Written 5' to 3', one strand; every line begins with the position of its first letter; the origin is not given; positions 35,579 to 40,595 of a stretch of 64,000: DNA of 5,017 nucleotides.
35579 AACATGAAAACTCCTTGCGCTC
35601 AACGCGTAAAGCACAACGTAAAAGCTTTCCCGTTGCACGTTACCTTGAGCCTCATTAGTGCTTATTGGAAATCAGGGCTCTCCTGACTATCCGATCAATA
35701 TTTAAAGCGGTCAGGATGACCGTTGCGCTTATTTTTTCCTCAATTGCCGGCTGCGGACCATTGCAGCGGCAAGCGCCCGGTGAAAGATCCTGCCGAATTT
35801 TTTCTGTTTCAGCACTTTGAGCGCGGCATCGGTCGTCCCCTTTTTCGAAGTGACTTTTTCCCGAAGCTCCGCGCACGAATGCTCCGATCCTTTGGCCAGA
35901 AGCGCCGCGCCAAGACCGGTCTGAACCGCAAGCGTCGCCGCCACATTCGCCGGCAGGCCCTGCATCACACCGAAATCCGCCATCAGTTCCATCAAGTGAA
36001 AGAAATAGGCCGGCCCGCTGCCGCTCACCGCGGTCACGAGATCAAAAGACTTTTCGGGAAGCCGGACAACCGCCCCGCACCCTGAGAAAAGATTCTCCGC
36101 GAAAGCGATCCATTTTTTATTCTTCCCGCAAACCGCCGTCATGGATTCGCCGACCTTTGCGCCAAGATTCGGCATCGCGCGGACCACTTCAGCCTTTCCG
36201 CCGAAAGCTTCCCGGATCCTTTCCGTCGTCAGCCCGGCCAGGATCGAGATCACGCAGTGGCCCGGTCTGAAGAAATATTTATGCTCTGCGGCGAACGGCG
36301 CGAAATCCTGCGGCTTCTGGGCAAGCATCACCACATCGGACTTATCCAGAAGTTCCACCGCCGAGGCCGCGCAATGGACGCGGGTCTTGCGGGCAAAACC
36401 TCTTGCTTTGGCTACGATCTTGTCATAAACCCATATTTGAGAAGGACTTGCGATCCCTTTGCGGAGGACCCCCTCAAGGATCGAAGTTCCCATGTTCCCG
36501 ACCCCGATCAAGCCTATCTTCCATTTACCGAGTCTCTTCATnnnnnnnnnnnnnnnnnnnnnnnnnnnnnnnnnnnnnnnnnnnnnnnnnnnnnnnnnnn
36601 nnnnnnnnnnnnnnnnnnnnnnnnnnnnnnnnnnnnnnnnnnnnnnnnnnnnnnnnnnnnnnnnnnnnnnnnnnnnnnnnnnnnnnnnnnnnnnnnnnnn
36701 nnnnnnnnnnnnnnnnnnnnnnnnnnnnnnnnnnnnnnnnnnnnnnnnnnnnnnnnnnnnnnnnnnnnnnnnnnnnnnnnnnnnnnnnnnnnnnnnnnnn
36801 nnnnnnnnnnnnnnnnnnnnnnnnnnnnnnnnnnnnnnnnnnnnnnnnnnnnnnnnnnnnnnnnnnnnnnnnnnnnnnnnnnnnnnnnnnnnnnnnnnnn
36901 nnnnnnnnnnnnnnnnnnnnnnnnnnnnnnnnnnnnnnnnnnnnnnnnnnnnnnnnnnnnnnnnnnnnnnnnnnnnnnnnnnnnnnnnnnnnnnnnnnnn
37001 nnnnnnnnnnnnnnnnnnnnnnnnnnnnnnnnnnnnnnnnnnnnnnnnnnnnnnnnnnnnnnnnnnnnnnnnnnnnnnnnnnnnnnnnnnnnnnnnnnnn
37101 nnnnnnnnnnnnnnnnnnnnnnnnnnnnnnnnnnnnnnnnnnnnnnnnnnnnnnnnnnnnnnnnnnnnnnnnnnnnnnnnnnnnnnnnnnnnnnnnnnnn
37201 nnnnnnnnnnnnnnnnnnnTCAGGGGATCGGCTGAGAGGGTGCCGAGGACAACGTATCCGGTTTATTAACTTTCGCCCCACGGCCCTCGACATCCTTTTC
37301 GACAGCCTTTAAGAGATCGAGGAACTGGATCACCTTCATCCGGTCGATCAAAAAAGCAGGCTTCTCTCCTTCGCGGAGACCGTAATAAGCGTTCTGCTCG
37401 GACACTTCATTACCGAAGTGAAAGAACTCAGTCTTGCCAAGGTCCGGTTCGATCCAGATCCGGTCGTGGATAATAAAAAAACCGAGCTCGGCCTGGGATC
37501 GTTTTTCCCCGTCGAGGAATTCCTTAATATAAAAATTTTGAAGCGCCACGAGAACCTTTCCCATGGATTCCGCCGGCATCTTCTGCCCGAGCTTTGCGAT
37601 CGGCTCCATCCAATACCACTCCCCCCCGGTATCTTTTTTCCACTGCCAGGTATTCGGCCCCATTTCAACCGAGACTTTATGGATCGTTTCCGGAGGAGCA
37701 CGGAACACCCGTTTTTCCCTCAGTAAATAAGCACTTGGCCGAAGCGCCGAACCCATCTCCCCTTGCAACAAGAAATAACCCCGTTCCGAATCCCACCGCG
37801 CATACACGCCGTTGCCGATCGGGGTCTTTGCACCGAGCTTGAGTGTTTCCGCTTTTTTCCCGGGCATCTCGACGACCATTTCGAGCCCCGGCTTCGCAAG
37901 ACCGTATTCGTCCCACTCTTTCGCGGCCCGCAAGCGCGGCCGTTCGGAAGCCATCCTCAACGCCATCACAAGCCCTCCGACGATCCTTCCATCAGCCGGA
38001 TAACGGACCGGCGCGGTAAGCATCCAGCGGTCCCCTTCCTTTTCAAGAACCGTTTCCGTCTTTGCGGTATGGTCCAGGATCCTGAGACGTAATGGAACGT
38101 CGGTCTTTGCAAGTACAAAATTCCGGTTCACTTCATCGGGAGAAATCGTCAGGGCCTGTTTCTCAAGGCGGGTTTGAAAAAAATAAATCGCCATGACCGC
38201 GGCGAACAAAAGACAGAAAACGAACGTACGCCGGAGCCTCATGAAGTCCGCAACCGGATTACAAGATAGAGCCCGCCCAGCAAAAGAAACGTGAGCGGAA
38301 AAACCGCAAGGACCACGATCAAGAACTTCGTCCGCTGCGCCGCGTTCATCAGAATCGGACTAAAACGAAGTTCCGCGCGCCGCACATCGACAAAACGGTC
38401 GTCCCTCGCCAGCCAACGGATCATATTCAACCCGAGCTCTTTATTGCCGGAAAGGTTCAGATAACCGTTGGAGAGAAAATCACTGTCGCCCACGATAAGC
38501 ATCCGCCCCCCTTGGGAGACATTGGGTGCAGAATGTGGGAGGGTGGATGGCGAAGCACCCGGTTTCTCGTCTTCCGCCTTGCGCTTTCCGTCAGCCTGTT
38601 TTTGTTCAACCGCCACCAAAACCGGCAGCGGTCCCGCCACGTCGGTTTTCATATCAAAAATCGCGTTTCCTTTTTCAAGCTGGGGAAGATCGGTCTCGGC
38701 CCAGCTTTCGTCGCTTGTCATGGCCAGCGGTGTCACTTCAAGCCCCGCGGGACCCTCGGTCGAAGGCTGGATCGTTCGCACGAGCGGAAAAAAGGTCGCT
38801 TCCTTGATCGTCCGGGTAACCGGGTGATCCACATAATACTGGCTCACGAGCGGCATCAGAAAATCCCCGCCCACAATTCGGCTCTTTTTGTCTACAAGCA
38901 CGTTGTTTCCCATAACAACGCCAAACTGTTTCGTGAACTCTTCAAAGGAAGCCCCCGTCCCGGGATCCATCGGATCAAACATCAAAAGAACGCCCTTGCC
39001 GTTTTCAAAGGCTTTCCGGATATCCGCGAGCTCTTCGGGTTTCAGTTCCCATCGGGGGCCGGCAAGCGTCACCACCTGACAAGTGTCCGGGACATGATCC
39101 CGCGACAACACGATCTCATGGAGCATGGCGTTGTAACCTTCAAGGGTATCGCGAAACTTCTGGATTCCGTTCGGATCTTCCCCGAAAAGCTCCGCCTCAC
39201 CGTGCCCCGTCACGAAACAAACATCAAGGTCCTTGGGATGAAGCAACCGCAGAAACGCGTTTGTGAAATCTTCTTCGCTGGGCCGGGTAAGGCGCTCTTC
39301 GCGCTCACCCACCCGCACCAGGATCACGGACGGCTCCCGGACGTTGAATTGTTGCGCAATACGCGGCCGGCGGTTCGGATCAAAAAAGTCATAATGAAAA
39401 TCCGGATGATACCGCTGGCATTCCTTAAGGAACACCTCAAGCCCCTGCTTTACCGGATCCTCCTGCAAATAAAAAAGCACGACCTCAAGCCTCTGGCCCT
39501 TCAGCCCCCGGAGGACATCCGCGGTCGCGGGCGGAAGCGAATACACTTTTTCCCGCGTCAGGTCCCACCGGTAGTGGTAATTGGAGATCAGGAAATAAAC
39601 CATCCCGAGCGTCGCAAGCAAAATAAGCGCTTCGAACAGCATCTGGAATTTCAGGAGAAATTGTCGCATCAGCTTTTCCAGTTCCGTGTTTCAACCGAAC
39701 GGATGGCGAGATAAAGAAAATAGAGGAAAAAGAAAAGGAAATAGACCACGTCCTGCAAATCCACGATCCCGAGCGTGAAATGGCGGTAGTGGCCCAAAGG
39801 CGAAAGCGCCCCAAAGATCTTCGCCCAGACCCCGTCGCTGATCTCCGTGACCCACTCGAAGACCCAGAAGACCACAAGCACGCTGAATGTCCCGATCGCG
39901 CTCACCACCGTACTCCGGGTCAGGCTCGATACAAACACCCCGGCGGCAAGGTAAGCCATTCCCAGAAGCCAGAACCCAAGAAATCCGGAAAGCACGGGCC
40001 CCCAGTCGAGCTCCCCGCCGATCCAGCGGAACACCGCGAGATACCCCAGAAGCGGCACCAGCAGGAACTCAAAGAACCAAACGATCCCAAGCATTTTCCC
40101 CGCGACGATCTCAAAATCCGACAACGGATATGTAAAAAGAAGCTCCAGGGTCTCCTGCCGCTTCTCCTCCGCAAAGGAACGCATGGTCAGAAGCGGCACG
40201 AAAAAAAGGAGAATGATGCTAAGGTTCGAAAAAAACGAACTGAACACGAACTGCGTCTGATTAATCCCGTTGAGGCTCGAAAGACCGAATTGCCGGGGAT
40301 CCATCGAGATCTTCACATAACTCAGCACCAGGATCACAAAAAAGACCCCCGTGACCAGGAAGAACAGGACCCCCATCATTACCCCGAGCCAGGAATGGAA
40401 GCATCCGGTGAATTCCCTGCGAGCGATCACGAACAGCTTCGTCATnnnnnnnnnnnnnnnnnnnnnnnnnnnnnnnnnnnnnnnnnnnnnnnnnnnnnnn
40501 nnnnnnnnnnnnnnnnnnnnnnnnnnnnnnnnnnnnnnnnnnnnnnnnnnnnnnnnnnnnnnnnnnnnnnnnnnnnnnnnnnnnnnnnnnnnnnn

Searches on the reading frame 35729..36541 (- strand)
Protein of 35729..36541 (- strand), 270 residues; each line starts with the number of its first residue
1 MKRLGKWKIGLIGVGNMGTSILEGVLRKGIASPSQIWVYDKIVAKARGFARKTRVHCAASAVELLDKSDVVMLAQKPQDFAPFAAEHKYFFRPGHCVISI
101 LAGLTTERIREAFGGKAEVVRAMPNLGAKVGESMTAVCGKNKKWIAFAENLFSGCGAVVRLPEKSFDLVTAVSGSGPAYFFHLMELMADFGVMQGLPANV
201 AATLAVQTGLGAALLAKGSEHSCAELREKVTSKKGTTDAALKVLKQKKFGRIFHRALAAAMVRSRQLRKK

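Call 63: search_protein_families(library=pfam, proteins=[window:35729-36541:-], max_evalue=0.001)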
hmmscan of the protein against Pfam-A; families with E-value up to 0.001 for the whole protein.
window:35729-36541:- (270 aa): 3 families
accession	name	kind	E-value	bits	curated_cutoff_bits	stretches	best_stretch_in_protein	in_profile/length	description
PF14748.11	P5CR_dimer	-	8.5e-33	113.2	25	1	163-267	1-105/105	Pyrroline-5-carboxylate reductase dimerisation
PF03807.23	F420_oxidored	-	2.7e-15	57.2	21.6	1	8-103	1-94/94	NADP oxidoreductase coenzyme F420-dependent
PF03446.21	NAD_binding_2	-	1.1e-05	25.9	21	1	8-74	1-62/161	NAD binding domain of 6-phosphogluconate dehydrogenase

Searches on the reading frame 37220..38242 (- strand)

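Call 7: search_protein_families(library=ncbifam, proteins=[window:37220-38242:-], max_evalue=0.00001)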
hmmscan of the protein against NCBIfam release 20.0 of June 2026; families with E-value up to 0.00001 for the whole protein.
window:37220-38242:- (340 aa): 0 families

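Call 8: search_protein_families(library=pfam, proteins=[window:37220-38242:-], max_evalue=0.00001)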
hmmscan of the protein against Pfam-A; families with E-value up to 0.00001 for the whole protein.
window:37220-38242:- (340 aa): 1 family
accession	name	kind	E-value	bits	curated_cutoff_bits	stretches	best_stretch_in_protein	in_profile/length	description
PF14238.11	DUF4340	-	3.9e-19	70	25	1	73-252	1-177/183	Domain of unknown function (DUF4340)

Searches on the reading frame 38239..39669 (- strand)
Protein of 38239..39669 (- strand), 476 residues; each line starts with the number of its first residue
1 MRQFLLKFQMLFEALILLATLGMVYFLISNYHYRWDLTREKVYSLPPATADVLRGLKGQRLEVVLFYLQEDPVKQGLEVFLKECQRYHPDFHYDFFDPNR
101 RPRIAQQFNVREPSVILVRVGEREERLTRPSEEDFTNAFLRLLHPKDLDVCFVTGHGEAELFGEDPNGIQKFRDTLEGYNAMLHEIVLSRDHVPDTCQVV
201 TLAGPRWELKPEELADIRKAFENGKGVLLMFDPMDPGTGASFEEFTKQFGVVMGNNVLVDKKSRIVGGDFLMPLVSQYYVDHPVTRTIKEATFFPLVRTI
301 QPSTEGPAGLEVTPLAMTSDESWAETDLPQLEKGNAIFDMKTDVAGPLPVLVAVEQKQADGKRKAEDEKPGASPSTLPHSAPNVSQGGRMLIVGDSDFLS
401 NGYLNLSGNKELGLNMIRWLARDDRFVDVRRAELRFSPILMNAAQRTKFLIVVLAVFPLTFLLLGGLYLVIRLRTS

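Call 8: search_protein_families(library=pfam, proteins=[window:38239-39669:-], max_evalue=0.00001)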
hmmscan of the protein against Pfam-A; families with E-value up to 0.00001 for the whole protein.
window:38239-39669:- (476 aa): 2 families
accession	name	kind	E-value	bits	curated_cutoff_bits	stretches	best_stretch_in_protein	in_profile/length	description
PF09822.16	ABC_transp_aux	-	1.3e-24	87.4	34.7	1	150-413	4-285/288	ABC-type uncharacterized transport system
PF23357.1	DUF7088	-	5.3e-06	27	27.8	0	40-110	2-80/105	Domain of unknown function (DUF7088)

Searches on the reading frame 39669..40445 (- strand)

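Call 8: search_protein_families(library=pfam, proteins=[window:39669-40445:-], max_evalue=0.00001)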
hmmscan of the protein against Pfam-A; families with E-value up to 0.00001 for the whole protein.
window:39669-40445:- (258 aa): 3 families
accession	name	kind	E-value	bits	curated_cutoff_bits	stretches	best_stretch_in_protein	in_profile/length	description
PF12679.13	ABC2_membrane_2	-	3.8e-14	53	27.2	1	6-196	2-198/283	ABC-2 family transporter protein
PF12698.13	ABC2_membrane_3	-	1.6e-09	37.7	31.6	1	50-222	143-313/347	ABC-2 family transporter protein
PF13346.12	ABC2_membrane_5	-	1.9e-06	28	25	1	75-250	39-196/205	ABC-2 family transporter protein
